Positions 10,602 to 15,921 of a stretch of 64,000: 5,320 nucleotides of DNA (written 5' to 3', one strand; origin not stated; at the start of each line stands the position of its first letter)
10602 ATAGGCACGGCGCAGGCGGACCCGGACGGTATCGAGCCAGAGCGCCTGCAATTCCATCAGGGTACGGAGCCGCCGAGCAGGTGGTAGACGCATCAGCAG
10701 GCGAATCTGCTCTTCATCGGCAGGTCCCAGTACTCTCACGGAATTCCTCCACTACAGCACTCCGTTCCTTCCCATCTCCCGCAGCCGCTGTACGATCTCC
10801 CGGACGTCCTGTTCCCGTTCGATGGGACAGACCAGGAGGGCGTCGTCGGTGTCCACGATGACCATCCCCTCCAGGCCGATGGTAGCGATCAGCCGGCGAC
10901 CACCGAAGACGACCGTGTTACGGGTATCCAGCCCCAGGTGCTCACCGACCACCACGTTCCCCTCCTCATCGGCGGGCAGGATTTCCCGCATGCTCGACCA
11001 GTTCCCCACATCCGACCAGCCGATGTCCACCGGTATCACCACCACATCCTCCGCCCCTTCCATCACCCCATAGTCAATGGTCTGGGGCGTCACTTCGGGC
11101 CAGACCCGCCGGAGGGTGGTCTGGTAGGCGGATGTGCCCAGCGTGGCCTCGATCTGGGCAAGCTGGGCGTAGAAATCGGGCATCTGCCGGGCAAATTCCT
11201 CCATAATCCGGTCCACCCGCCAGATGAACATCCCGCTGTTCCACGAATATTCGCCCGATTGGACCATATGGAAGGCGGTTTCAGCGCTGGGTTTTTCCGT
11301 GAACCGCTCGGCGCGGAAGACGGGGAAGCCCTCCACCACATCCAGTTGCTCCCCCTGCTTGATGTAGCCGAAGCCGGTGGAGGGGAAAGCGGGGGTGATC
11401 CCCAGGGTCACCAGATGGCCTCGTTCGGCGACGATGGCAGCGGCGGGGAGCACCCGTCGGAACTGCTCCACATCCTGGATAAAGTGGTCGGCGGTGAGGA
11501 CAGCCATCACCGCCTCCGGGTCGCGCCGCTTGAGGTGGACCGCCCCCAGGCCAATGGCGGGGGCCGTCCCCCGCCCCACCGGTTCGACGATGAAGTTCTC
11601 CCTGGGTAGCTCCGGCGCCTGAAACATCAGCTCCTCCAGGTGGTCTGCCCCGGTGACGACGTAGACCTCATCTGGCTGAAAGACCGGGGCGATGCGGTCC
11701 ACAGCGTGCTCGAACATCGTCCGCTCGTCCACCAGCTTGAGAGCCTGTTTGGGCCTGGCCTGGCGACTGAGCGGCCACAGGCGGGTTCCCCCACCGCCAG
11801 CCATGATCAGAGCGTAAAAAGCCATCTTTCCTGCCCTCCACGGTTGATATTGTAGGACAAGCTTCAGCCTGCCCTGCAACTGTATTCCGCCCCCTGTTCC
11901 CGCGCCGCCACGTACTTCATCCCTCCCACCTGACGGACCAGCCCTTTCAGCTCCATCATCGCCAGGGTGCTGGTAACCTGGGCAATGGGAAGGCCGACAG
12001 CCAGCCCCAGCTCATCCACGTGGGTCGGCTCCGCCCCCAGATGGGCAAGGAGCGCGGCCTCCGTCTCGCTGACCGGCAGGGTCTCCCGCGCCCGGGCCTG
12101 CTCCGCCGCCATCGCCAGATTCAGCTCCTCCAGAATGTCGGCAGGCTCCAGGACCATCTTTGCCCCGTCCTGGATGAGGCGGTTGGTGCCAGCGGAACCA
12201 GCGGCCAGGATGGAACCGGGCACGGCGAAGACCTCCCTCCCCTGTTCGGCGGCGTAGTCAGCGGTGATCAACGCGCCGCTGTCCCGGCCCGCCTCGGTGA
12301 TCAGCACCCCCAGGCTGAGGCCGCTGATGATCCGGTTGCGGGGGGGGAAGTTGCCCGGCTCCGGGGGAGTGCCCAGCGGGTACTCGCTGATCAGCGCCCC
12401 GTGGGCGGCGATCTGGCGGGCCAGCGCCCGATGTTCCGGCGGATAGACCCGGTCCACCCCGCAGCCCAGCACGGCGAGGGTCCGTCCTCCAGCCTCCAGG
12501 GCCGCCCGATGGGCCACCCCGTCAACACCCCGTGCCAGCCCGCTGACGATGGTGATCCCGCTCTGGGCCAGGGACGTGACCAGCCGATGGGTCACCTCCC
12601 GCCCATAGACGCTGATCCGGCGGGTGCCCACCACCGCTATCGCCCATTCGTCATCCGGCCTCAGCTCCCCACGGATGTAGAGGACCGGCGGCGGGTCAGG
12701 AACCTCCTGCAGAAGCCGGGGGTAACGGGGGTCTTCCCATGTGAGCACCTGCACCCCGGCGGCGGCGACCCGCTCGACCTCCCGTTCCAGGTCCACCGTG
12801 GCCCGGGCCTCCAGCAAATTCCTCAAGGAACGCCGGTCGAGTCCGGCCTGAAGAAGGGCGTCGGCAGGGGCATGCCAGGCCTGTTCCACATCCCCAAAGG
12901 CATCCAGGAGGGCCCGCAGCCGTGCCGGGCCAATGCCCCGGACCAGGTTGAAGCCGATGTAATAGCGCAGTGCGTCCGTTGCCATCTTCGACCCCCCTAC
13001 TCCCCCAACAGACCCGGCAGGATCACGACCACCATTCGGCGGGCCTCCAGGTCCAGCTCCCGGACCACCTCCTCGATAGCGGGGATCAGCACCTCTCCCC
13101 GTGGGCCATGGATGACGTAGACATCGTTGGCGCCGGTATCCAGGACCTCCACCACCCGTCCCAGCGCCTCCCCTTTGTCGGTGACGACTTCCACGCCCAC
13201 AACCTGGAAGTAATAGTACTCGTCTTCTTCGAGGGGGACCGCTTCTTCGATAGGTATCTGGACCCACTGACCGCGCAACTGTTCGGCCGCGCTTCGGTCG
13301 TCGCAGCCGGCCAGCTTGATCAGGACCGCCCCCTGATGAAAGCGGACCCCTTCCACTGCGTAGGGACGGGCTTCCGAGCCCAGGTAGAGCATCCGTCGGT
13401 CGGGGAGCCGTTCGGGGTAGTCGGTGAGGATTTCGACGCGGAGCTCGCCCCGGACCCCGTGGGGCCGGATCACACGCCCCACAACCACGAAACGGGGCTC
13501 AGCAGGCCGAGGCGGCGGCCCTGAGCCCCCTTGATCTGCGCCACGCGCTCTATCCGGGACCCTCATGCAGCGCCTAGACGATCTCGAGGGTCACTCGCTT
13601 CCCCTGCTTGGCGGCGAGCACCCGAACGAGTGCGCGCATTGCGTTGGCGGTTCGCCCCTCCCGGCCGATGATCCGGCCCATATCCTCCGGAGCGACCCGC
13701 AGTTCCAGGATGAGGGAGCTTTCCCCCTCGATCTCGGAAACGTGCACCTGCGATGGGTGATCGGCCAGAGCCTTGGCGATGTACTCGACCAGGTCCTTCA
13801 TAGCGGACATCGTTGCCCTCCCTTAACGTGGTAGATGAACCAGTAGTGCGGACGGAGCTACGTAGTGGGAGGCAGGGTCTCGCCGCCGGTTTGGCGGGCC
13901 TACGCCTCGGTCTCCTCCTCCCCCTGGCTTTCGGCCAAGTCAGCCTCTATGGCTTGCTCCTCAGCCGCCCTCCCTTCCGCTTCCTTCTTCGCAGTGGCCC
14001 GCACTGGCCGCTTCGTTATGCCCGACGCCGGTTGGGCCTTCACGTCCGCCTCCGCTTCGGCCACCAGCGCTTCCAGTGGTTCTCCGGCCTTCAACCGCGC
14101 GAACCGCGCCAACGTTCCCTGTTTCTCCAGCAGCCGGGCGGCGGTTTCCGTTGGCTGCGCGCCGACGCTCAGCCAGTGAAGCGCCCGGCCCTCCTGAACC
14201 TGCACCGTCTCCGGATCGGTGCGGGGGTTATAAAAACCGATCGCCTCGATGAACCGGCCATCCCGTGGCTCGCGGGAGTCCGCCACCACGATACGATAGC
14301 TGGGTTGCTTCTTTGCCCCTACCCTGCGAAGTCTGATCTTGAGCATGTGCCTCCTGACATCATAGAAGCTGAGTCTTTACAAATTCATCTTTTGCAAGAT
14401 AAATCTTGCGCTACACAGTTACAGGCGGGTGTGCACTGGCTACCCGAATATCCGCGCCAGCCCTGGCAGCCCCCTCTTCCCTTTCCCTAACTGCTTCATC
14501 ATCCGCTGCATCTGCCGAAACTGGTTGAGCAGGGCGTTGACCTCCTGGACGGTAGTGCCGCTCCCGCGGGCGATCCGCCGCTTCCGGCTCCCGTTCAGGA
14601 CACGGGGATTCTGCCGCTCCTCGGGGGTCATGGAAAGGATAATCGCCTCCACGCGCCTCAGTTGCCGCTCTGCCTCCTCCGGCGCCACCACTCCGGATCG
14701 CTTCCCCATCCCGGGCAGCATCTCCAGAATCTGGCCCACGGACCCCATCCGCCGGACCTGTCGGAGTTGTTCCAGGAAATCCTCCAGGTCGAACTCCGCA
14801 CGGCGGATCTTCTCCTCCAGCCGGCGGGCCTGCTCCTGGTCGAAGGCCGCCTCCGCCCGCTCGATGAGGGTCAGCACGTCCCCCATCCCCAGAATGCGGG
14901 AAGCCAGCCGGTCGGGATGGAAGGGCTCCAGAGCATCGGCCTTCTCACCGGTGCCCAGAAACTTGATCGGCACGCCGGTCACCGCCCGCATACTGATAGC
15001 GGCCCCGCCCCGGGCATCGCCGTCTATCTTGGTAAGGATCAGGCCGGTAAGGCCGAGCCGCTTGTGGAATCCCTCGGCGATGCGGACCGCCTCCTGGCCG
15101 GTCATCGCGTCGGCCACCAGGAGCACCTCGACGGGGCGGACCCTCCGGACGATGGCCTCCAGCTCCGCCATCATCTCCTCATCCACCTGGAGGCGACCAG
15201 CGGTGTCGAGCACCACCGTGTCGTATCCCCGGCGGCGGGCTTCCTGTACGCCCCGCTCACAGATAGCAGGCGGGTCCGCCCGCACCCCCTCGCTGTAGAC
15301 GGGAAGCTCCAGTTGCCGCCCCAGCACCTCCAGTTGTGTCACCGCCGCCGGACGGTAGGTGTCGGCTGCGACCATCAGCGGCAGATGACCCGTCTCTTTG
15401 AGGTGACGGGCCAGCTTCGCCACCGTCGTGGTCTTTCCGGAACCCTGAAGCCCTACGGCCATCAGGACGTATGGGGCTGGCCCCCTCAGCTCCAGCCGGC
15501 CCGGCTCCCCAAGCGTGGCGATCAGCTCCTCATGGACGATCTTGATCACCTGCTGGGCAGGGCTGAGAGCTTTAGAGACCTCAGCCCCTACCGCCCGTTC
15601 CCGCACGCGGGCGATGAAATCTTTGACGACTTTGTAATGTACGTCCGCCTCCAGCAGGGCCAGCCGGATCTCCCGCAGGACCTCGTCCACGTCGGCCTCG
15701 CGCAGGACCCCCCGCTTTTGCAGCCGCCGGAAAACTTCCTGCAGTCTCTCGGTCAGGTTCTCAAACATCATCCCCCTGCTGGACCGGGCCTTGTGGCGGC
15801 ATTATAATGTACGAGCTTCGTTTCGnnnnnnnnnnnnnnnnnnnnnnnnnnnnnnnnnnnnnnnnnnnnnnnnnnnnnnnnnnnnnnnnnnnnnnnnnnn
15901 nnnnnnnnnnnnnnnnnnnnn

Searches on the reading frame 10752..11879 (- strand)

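Call 34: search_protein_families(library=pfam, proteins=[window:10752-11879:-], max_evalue=0.000001)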
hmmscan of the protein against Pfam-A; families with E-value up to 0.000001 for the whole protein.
window:10752-11879:- (375 aa): 3 families
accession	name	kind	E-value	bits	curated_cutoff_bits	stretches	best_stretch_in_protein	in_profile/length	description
PF00483.29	NTP_transferase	-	8.8e-44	150.4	21.2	1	23-305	2-243/245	Nucleotidyl transferase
PF22640.1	ManC_GMP_beta-helix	-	7e-20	71.1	27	1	312-366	1-55/55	MannoseP isomerase/GMP-like beta-helix domain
PF12804.13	NTP_transf_3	-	1.8e-10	41.7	27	1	23-148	1-112/160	MobA-like NTP transferase domain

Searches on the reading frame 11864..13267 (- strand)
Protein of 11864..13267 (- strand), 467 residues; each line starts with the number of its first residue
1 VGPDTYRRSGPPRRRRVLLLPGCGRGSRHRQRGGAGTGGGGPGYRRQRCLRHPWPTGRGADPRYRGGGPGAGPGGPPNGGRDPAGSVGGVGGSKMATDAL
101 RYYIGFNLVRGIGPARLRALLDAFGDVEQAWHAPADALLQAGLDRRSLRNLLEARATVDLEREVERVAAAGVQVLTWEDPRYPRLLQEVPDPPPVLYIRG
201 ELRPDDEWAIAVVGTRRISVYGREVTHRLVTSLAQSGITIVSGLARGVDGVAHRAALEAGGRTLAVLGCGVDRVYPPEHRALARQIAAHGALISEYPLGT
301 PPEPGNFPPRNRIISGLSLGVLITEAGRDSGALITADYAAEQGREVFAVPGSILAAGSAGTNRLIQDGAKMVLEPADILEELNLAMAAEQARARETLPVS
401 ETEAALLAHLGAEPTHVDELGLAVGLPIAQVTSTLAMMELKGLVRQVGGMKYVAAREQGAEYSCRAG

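Call 34: search_protein_families(library=pfam, proteins=[window:11864-13267:-], max_evalue=0.000001)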
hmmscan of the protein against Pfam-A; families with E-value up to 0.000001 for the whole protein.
window:11864-13267:- (467 aa): 2 families
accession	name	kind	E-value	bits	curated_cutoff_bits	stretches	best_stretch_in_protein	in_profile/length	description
PF02481.21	DNA_processg_A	-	6.1e-80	267.8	29.6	1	168-373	3-211/212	DNA recombination-mediator protein A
PF17782.7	DprA_WH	-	6.3e-15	55.4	22.9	1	391-449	2-60/61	DprA winged helix domain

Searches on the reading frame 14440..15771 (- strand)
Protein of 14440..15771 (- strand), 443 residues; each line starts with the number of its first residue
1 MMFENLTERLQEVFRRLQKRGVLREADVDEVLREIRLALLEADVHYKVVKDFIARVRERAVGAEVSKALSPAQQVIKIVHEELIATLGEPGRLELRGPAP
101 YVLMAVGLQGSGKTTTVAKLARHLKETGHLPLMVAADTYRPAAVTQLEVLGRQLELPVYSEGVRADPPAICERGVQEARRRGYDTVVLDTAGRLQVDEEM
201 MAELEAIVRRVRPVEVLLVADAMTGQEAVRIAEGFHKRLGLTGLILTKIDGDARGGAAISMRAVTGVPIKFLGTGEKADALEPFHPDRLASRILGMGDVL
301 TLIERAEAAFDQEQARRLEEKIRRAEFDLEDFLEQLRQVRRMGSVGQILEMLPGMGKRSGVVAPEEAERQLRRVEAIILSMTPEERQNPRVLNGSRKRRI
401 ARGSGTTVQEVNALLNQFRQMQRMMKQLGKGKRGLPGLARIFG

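Call 34: search_protein_families(library=pfam, proteins=[window:14440-15771:-], max_evalue=0.000001)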
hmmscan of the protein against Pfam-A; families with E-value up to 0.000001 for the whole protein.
window:14440-15771:- (443 aa): 3 families
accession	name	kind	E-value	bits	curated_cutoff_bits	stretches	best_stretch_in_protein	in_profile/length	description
PF00448.28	SRP54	-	1.8e-72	243.6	22.7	1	101-295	2-196/196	SRP54-type protein, GTPase domain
PF02978.25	SRP_SPB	-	1.3e-37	128.5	27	1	326-425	1-91/91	Signal peptide binding domain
PF02881.24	SRP54_N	-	1.5e-23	83.2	22.4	1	6-83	1-75/75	SRP54-type protein, helical bundle domain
